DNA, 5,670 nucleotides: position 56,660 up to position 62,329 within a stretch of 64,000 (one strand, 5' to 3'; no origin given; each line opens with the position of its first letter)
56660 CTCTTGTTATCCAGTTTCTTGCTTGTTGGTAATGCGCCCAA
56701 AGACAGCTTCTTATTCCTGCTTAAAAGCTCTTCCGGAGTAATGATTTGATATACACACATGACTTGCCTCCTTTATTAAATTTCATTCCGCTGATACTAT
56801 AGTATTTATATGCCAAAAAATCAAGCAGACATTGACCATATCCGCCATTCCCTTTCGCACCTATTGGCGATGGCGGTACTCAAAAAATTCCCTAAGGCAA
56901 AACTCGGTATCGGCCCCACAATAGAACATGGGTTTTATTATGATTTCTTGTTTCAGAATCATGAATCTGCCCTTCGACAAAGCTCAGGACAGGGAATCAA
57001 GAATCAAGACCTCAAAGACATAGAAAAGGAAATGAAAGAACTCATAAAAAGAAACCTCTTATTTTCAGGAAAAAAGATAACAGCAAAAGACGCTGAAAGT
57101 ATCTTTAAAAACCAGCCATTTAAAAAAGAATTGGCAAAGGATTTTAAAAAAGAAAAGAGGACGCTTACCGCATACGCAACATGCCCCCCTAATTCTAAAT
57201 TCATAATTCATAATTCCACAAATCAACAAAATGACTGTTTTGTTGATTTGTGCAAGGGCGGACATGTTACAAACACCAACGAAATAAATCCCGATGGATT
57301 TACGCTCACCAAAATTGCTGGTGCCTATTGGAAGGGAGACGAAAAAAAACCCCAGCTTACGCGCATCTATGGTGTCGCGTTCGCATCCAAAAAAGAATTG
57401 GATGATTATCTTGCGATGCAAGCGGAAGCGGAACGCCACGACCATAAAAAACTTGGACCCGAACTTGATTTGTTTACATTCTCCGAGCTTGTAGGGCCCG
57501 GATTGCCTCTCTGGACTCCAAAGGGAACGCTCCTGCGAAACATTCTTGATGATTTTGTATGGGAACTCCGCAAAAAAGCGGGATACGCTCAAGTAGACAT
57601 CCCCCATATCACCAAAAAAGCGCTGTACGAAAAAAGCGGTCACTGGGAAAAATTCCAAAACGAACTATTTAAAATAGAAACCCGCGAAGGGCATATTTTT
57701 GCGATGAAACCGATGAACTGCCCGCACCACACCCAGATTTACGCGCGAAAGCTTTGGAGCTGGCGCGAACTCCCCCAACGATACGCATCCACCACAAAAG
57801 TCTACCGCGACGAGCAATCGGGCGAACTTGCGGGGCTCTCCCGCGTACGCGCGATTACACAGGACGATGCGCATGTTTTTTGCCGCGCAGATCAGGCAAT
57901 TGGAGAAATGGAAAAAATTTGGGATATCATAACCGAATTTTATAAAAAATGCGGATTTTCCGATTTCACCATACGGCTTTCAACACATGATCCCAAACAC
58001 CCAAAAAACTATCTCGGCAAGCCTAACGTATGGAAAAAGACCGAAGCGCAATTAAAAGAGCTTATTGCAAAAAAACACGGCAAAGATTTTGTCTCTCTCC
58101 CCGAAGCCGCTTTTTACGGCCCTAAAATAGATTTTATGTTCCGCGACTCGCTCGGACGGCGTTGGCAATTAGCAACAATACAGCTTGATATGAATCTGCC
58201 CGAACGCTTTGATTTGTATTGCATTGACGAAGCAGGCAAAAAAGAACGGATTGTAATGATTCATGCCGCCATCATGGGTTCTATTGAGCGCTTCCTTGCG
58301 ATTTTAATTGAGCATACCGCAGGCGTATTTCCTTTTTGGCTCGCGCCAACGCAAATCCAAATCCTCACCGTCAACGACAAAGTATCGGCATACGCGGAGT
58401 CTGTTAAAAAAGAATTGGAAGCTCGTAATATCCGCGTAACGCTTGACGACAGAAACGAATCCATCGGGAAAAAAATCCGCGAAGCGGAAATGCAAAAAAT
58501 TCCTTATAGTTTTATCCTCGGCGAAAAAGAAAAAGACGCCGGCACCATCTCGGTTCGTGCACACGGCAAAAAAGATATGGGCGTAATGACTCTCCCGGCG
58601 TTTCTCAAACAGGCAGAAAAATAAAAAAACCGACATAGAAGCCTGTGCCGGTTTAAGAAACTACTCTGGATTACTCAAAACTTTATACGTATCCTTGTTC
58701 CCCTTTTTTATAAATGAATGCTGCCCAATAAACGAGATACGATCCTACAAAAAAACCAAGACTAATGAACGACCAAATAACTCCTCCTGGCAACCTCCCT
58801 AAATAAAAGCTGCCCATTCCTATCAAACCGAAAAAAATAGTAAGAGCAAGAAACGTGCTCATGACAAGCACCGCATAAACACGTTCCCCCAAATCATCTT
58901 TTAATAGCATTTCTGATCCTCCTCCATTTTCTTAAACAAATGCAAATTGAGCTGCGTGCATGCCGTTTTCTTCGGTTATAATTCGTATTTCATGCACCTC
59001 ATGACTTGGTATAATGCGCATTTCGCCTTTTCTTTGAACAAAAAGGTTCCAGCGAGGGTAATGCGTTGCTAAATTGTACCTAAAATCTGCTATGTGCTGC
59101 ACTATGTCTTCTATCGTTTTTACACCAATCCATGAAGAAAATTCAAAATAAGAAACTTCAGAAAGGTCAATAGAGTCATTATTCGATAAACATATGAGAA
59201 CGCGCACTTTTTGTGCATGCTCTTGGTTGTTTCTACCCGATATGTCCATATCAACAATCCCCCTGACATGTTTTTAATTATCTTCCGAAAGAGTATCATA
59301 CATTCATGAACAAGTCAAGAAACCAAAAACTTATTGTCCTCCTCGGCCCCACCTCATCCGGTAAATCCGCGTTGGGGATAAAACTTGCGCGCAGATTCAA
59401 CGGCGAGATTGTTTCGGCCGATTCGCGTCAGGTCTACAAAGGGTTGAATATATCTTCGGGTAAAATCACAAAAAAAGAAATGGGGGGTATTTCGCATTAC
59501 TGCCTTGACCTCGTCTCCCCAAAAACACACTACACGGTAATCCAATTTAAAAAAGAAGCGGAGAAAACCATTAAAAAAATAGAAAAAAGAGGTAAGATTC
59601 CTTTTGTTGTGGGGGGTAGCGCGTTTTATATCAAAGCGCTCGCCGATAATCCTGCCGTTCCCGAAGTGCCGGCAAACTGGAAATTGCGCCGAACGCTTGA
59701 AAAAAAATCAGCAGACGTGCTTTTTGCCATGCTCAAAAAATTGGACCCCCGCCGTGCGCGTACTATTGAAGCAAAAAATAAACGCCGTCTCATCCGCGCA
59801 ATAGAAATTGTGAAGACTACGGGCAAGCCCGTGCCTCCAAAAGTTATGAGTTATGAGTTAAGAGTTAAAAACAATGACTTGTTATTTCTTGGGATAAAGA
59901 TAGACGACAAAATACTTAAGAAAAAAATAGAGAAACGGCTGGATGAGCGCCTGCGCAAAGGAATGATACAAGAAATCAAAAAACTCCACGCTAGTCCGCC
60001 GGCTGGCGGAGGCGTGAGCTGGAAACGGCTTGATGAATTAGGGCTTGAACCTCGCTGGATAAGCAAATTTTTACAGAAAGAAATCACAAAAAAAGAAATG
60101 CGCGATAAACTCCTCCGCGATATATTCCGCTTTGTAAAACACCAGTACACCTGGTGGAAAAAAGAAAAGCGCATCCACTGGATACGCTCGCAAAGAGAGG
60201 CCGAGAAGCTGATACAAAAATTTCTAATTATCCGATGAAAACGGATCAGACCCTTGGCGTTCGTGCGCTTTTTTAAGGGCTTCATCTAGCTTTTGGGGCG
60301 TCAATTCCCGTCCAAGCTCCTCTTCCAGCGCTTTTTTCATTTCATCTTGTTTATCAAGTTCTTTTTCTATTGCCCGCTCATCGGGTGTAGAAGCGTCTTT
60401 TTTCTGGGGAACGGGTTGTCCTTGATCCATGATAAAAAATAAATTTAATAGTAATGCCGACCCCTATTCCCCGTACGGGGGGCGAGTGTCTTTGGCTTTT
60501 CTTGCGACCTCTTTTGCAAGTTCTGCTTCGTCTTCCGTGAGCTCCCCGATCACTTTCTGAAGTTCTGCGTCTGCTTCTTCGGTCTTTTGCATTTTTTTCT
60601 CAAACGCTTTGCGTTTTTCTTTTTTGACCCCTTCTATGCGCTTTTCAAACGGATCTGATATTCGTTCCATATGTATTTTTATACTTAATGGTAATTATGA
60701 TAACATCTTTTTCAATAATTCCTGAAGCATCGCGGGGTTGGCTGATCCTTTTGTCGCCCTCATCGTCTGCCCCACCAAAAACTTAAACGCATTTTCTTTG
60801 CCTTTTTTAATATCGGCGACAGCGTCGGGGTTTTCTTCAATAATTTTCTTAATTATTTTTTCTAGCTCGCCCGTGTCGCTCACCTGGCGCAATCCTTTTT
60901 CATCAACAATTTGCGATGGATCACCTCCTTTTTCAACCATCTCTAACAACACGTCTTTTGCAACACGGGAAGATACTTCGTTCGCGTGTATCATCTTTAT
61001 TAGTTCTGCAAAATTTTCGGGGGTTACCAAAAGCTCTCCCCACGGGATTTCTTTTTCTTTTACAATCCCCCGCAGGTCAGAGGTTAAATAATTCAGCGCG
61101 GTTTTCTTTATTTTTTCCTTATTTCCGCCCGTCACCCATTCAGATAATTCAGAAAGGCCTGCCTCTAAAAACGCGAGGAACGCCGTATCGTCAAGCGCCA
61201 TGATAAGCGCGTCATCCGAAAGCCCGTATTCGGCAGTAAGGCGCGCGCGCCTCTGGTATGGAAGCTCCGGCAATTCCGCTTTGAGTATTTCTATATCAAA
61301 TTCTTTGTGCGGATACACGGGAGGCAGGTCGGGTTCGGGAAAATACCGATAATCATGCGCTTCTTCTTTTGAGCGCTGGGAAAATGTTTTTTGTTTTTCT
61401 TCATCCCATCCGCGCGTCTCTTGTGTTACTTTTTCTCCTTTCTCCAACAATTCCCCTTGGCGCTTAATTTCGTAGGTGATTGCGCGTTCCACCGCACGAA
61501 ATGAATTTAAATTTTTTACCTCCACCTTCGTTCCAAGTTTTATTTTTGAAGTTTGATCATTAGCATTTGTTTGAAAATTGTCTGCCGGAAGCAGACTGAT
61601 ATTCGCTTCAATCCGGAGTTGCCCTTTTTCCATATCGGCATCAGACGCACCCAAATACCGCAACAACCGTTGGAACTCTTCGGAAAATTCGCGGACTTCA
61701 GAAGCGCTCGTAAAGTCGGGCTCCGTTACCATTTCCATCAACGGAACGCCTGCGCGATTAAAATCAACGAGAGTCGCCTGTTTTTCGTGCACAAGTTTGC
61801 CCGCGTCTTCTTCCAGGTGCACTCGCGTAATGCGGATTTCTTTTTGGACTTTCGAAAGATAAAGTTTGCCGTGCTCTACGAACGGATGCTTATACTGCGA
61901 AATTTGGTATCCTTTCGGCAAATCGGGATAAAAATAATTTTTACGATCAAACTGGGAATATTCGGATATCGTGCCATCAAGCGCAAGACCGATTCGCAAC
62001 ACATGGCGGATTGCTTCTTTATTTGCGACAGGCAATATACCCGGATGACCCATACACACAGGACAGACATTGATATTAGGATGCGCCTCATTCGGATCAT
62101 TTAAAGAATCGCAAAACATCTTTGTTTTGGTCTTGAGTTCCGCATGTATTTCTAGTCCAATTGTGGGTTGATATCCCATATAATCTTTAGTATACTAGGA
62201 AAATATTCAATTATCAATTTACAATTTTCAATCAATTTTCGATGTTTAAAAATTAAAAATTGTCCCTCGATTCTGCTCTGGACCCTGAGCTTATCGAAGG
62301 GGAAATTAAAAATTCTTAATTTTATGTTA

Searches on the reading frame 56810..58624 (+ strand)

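Call 57: search_protein_families(library=pfam, proteins=[window:56810-58624:+], max_evalue=0.001)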
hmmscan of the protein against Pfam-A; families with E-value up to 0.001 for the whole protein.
window:56810-58624:+ (604 aa): 3 families
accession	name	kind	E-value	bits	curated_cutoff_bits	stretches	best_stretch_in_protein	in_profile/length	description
PF00587.30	tRNA-synt_2b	-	1.5e-46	159.2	29.3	1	287-502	1-178/179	tRNA synthetase class II core domain (G, H, P, S and T)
PF03129.25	HGTP_anticodon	-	5.5e-20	71.8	21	1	515-595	1-84/94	Anticodon binding domain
PF07973.19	tRNA_SAD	-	1e-08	35.5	24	1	140-187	6-44/44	Threonyl and Alanyl tRNA synthetase second additional domain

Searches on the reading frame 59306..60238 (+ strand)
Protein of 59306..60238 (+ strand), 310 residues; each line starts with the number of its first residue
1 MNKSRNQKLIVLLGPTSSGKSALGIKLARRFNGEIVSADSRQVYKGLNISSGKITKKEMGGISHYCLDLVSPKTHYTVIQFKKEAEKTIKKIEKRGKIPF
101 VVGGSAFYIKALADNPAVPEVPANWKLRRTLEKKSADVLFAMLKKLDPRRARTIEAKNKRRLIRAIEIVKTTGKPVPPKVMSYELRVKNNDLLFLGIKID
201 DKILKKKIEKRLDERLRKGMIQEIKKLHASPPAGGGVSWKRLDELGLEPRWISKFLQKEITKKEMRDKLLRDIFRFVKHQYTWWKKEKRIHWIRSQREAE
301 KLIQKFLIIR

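Call 57: search_protein_families(library=pfam, proteins=[window:59306-60238:+], max_evalue=0.001)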
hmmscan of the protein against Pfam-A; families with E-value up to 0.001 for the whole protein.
window:59306-60238:+ (310 aa): 2 families
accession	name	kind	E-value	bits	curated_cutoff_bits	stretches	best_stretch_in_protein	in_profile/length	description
PF01715.23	IPPT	-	1.2e-57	195.8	23.6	1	42-286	1-242/243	IPP transferase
PF01745.22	IPT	-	1e-09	38.6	20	1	9-140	3-132/233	Isopentenyl transferase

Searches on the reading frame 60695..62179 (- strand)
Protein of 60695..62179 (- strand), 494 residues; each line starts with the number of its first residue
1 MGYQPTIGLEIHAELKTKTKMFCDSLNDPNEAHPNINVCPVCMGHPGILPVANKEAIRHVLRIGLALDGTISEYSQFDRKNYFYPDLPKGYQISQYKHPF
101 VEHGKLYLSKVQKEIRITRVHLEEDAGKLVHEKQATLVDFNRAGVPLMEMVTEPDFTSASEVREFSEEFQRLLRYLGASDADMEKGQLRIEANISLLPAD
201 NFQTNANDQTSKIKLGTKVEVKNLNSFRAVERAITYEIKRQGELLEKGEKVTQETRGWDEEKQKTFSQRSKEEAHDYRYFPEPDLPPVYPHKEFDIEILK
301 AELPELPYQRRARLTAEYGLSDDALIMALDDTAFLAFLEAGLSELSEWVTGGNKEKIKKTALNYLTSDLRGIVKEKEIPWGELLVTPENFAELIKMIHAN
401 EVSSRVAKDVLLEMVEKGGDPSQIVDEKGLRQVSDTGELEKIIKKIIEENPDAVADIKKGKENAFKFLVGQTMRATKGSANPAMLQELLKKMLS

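Call 78: search_protein_families(library=pfam, proteins=[window:60695-62179:-], max_evalue=0.001)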
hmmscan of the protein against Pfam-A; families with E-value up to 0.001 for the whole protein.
window:60695-62179:- (494 aa): 2 families
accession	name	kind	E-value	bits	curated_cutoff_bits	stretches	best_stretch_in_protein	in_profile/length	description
PF02934.20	GatB_N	-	4e-111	371.1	23.4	1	6-293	2-274/277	GatB/GatE catalytic domain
PF02637.23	GatB_Yqey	-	1.1e-46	158.9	27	1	357-493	12-148/148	GatB domain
